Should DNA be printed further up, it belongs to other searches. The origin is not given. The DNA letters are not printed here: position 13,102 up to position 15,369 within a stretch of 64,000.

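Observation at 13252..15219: Penta-heme c-type cytochrome exported by the type IX secretion system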

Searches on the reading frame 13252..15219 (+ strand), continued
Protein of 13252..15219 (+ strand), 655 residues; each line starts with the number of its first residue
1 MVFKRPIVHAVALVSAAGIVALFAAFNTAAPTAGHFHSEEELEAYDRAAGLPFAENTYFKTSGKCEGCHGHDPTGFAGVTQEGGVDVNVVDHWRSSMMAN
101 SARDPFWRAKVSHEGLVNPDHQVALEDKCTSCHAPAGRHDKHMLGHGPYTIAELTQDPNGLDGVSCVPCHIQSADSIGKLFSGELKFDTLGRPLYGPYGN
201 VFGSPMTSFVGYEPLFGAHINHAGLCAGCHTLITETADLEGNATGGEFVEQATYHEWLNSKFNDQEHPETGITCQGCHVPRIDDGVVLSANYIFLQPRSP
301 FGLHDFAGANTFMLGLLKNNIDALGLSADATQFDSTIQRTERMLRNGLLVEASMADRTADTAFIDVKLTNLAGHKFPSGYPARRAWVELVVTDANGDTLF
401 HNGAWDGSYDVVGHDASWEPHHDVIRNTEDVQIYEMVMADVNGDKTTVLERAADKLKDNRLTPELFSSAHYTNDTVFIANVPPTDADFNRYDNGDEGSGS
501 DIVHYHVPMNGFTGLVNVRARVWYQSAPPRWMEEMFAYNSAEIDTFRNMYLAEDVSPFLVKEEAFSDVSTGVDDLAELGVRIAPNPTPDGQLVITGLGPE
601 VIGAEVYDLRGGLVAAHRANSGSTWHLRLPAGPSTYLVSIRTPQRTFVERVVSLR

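Call 23: search_solved_structures(query=A1, max_evalue=10, show_alignments=4)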
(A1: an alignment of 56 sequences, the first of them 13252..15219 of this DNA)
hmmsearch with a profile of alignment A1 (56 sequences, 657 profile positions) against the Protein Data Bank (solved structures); distinct sequences matched with E-value up to 10: 10.
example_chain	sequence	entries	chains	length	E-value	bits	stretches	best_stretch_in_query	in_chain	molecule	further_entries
5ze8_A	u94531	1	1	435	0.00013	23.7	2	344-406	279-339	cytochrome c552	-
9wt8_A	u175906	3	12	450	0.053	15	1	364-404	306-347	Cytochrome c,Multiheme cytochrome c selenoprotein (MccSep)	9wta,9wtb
7pq4_A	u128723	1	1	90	0.055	15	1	575-656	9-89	Arginine-specific cysteine proteinase (Arg-gingipain)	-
9wt9_A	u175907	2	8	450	0.068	14.7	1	364-404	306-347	Cytochrome c,Multiheme cytochrome c selenoprotein mutant (MccSep U325A) | Cytochrome c,Multiheme cytochrome c selenoprotein (MccSep)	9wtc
5hfs_A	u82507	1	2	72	0.11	14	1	602-656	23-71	Gingipain R2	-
8glk_D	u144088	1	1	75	0.4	12.1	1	583-655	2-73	Endonuclease I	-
5ag9_A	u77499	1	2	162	0.56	11.6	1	601-656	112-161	Gingipain R2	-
9h19_C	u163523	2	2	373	0.62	11.5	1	221-283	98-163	Photosynthetic reaction center cytochrome c subunit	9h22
5jvk_A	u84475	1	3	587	2.1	9.8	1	578-655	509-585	Uncharacterized protein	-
1qdb_A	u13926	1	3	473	9.3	7.6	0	268-289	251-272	CYTOCHROME C NITRITE REDUCTASE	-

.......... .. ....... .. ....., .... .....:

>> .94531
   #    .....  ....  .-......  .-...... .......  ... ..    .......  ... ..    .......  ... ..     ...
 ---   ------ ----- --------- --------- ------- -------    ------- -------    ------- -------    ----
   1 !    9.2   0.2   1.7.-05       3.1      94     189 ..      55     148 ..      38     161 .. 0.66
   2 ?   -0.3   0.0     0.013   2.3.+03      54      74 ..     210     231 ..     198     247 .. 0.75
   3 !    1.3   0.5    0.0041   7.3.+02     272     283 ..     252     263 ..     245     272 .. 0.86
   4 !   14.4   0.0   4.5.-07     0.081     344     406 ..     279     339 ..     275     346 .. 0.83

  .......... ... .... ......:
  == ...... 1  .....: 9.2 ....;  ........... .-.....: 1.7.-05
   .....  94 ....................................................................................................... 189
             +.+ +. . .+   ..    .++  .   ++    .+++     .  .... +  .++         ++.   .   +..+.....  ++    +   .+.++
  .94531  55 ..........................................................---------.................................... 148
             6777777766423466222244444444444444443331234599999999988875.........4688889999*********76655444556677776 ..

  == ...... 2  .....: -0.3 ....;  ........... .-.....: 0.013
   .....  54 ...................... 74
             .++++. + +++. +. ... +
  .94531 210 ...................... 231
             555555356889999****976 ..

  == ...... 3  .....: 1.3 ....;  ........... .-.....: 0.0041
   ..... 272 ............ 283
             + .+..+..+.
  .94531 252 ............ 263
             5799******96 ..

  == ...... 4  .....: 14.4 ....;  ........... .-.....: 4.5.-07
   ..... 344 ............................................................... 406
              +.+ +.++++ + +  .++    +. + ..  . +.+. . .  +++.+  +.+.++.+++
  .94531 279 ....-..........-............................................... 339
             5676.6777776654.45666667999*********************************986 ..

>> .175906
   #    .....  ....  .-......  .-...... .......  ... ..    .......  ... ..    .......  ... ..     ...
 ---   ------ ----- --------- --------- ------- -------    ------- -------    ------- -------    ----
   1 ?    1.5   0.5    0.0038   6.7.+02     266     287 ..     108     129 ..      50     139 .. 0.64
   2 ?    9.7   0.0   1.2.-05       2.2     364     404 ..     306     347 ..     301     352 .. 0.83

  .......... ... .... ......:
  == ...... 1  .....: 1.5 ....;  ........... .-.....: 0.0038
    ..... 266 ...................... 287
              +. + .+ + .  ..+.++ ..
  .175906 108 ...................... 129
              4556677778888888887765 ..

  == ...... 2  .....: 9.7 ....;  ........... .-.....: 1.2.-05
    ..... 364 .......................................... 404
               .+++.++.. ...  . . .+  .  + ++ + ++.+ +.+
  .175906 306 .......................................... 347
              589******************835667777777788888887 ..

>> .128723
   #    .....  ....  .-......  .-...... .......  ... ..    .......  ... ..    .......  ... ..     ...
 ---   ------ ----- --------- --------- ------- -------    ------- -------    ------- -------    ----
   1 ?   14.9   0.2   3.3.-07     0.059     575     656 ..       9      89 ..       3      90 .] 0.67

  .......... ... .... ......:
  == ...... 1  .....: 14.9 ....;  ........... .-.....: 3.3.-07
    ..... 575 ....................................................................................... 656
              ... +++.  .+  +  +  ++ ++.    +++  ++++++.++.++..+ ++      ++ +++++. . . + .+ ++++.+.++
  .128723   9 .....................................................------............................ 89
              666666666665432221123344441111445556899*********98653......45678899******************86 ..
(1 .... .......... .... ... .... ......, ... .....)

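Call 25: find_related_loci(query=A1, collection=genome_contigs, flank=8000)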
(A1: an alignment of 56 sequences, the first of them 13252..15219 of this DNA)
Query A1 (655 aa) in genome_contigs; peptide patterns used: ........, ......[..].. (x = any residue, [..] = any of these).
598 stretches matched a pattern (row limit reached: there are more); 562 encode a relative of the query (tblastn E <= 1e-3); the best 80 are kept; 80 distinct loci.
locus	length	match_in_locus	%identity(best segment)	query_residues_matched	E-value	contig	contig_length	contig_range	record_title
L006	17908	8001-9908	74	23-655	0e+0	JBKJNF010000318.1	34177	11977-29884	MAG: Flavobacteriales bacterium isolate ant_bin.361 k117_4107794, whole genome shotgun sequence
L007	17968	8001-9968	71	7-655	0e+0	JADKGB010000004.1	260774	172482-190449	MAG: Flavobacteriales bacterium isolate Ribe_18-Q3-R11-54_BAT3C.87 tig00004425-10-2599060, whole genome shotgun sequence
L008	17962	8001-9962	74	1-655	0e+0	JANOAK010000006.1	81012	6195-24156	MAG: Flavobacteriales bacterium isolate VAR_18_metabat_312 VAR_18_k141_1492686, whole genome shotgun sequence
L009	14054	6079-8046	70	7-655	0e+0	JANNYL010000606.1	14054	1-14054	MAG: Flavobacteriales bacterium isolate VAR_34_concoct_196_sub VAR_34_k141_2458808, whole genome shotgun sequence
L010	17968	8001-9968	67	7-654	0e+0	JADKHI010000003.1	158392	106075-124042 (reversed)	MAG: Flavobacteriales bacterium isolate Skiv_18-Q3-R9-52_BAT3C.268 tig00008336-10-1582860, whole genome shotgun sequence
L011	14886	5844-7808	66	7-653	0e+0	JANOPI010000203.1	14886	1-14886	MAG: Flavobacteriales bacterium isolate VAR_4_metabat_71 VAR_4_k141_2740161, whole genome shotgun sequence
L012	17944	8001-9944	67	13-654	0e+0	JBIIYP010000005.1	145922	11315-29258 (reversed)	MAG: Flavobacteriales bacterium isolate ME2005-10-10_3300044625_group2_bin128 Rohwer_bin943_scaffold_31_c1, whole genome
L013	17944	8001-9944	66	7-653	0e+0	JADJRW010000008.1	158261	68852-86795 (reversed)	MAG: Flavobacteriales bacterium isolate Hade_18-Q3-R52-61_BATAC.255 tig00016319-10-1641460, whole genome shotgun sequenc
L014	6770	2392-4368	66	4-653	0e+0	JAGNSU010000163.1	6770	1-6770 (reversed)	MAG: Flavobacteriales bacterium isolate Go_SlAct_bin_145 Go_SlAct_66103_length_6770_cov_10.398314, whole genome shotgun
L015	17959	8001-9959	65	7-655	0e+0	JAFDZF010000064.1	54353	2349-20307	MAG: Bacteroidetes bacterium isolate SZAS-76 CK_MAG-21__64__length-54353, whole genome shotgun sequence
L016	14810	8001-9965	66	7-654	0e+0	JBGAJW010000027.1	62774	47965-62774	MAG: Flavobacteriales bacterium isolate MAG_AAO_H125.21 AAOH125-21_opera_contig_1427, whole genome shotgun sequence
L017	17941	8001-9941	66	7-652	0e+0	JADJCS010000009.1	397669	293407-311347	MAG: Flavobacteriales bacterium isolate Aved_18-Q3-R54-62_BATAC.626 tig00010292-10-3978670, whole genome shotgun sequenc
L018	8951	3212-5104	65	33-654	0e+0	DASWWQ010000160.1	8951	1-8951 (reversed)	MAG TPA_asm: Flavobacteriales bacterium isolate SMAG_U3660 k141_842317, whole genome shotgun sequence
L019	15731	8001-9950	65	7-653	0e+0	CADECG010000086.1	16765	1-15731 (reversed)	MAG: uncultured Bacteroidetes bacterium isolate Bacteroidetes sp. RBC076 genome assembly, contig: MAG076_86, whole genom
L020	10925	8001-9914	65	19-654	0e+0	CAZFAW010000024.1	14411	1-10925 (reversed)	MAG TPA_asm: uncultured Chryseobacterium sp. isolate binchicken_co197_380 genome assembly, contig: NODE_7097_length_1441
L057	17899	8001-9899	52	13-652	0e+0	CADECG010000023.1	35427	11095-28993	MAG: uncultured Bacteroidetes bacterium isolate Bacteroidetes sp. RBC076 genome assembly, contig: MAG076_23, whole genom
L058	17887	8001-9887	52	18-652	0e+0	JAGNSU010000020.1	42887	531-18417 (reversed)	MAG: Flavobacteriales bacterium isolate Go_SlAct_bin_145 Go_SlAct_2621_length_42887_cov_16.324696, whole genome shotgun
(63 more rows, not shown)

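Call 31: predict_structure(alignment_id=A1)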
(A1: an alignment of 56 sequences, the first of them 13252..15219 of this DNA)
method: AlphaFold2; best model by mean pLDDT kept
length: 655 residues; sequences in the alignment: 56
mean_pLDDT: 71.4   pTM: 0.67
mean pLDDT of the five models: 71.4, 70.5, 70.0, 68.0, 67.0
residues with pLDDT >= 90: 120; 70-90: 243; 50-70: 185; < 50: 107
segments of 3 or more residues with pLDDT < 50: 1-3, 28-35, 70-73, 75-86, 190-216, 280-307, 376-379, 437-444, 474-480
pLDDT, mean of each block of 10 residues (from residue 1): 61 84 59 51 63 75 57 48 49 60 83 84 83 80 86 88 65 69 62 37 40 50 67 70 72 54 66 57 43 41 49 85 84 76 78 89 90 54 81 95 90 64 80 63 52 60 63 49 52 58 91 92 84 84 93 88 86 74 89 89 92 88 90 93 86 91
secondary structure, 60 per line:
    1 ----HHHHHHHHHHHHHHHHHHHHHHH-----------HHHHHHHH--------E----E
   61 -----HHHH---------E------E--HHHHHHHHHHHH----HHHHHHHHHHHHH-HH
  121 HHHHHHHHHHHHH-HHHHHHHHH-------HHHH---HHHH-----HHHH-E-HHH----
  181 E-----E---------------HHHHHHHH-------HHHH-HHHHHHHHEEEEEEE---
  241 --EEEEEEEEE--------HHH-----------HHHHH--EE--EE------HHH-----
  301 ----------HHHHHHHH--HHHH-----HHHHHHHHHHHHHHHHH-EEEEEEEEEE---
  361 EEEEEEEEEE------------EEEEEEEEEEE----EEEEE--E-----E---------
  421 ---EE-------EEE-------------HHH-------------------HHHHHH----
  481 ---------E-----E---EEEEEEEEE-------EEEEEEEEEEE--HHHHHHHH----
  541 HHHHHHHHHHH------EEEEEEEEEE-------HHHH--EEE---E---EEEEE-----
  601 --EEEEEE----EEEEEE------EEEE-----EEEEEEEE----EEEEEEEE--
elements in order (helices of 4 or more, strands of 3 or more residues): H5-27 H39-46 H66-69 H89-100 H105-117 H119-133 H135-143 H151-154 H158-161 H167-170 H203-210 H218-221 H223-230 E231-237 E243-251 H274-278 H311-318 H321-324 H330-346 E348-357 E361-370 E383-393 E398-402 E433-435 H471-476 E500-508 E516-526 H529-536 H541-551 E558-567 H575-578 E581-583 E591-595 E603-608 E613-618 E625-628 E634-641 E646-653

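Call 33: search_protein_families(library=pfam, proteins=[L057:9918-10706:+, L057:10703-11509:+, L058:6131-7783:-, L057:12052-13221:-, L057:13390-15069:+, L057:11527-12051:+], max_evalue=0.001)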
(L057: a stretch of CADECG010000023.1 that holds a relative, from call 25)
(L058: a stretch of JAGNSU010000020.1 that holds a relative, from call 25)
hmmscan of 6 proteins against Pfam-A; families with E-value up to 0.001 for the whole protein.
L057:9918-10706:+ (262 aa): 2 families
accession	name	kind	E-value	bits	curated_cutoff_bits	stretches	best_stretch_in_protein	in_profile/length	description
PF03473.23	MOSC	-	1.5e-22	80.3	22.7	1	146-260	8-119/120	MOSC domain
PF03476.21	MOSC_N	-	5.5e-22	78.3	25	1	4-117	3-117/119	MOSC N-terminal beta barrel domain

L057:10703-11509:+ (268 aa): 1 family
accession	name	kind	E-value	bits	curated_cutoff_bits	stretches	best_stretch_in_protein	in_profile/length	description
PF02592.20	Vut_1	-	1.2e-43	149.5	27.2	1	63-235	2-152/152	Putative vitamin uptake transporter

L058:6131-7783:- (550 aa): 1 family
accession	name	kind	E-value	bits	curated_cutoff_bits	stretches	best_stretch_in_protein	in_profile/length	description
PF07661.19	MORN_2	-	1.1e-31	105.5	29.6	0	405-425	1-21/22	MORN repeat variant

L057:12052-13221:- (389 aa): 2 families
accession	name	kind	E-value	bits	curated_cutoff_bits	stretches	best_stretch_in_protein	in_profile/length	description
PF00034.26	Cytochrom_C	-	1.1e-09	40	21.3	1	260-373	2-89/90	Cytochrome c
PF13442.11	Cytochrome_CBB3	-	4.9e-05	24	27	0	262-293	6-31/68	Cytochrome C oxidase, cbb3-type, subunit III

L057:13390-15069:+ (559 aa): 3 families
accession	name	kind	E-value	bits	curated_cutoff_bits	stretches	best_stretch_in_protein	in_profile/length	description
PF01512.22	Complex1_51K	-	1.8e-44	151.7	31.2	1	187-364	1-149/150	Nuo51 FMN-binding domain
PF10589.14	NADH_4Fe-4S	-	1.9e-19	69.7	23.5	1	476-557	3-85/85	NADH-ubiquinone oxidoreductase-F iron-sulfur binding region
PF01257.25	2Fe-2S_thioredx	-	0.00015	22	24.8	1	22-120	17-125/145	Thioredoxin-like [2Fe-2S] ferredoxin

L057:11527-12051:+ (174 aa): 3 families
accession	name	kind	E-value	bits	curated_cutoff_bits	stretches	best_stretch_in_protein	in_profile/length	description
PF13302.13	Acetyltransf_3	-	1.3e-20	75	25.4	1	5-148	2-138/138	Acetyltransferase (GNAT) domain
PF00583.31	Acetyltransf_1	-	1e-10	42.3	20.7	1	50-147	21-116/116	Acetyltransferase (GNAT) family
PF13420.13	Acetyltransf_4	-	3.9e-09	37.1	24.3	1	45-166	32-152/155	Acetyltransferase (GNAT) domain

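Call 37: search_protein_representatives(alignment_id=A1)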
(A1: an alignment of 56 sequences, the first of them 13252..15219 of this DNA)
Query: 56 sequences, 657 profile positions. Proteins with E-value up to 0.001 (for the whole library): 4101; up to 1e-10: 2275; up to 1e-30: 907. The best 150 are listed.
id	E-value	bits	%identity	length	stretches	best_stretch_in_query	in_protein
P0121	8.9e-250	847.0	-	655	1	12-656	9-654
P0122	3.1e-249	845.2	-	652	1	10-656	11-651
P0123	2.5e-239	812.5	-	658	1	12-655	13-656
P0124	7.1e-234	794.5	-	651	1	16-656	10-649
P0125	2.2e-232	789.5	-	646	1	34-655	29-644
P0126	1.5e-229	780.2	-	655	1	7-656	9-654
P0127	1.7e-226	770.0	-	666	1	53-656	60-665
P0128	1.8e-225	766.7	-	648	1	32-654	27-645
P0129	4.9e-222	755.3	-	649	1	13-650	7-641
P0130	7.5e-221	751.4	-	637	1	20-656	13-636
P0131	1.8e-219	746.9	-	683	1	13-647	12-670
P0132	1.3e-214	730.8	-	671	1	46-655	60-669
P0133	6.3e-214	728.5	-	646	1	21-654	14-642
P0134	2.6e-211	719.9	-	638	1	21-656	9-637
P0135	2.8e-207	706.6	-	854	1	11-582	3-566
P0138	9.1e-193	658.6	-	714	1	48-569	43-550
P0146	5.7e-177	606.4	-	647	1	51-623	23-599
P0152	3.6e-168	577.3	-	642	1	52-624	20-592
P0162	3.0e-155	534.6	-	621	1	52-656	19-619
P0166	2.4e-151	521.8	-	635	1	51-637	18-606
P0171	2.1e-147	508.7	-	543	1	56-566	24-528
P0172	9.2e-144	496.7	-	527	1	52-568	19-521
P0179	4.8e-136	471.2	-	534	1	50-568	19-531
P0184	7.1e-127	440.9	-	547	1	50-565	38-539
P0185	9.4e-125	433.9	-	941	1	51-565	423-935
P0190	4.0e-120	418.6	-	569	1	39-568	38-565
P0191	4.2e-120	418.5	-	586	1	61-565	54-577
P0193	5.6e-119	414.8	-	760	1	61-563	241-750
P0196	3.6e-118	412.1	-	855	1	51-568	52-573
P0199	8.2e-117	407.7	-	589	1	49-568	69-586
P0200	1.2e-116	407.1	-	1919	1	59-568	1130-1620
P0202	2.1e-116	406.3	-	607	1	37-567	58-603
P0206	4.6e-114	398.6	-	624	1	57-566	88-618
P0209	1.0e-113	397.4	-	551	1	50-567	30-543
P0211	1.9e-111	390.0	-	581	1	49-567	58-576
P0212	1.9e-111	389.9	-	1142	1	58-573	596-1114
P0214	1.2e-110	387.3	-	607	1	62-564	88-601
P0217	1.1e-109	384.1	-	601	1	62-568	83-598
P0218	1.5e-109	383.7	-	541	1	51-566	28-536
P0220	3.9e-109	382.3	-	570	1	51-561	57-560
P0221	5.4e-109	381.8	-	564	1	61-565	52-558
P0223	1.6e-108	380.3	-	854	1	59-565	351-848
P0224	1.7e-108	380.2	-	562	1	62-566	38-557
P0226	1.0e-107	377.6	-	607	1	50-555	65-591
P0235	1.9e-105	370.1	-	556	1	56-556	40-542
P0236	2.0e-105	370.1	-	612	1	64-567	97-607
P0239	8.3e-105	368.0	-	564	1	60-557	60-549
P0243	4.2e-104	365.6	-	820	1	60-569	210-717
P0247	1.8e-103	363.6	-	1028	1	60-562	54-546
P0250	2.8e-102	359.6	-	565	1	17-565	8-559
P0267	1.1e-99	351.1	-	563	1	53-567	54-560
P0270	2.7e-99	349.8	-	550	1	57-563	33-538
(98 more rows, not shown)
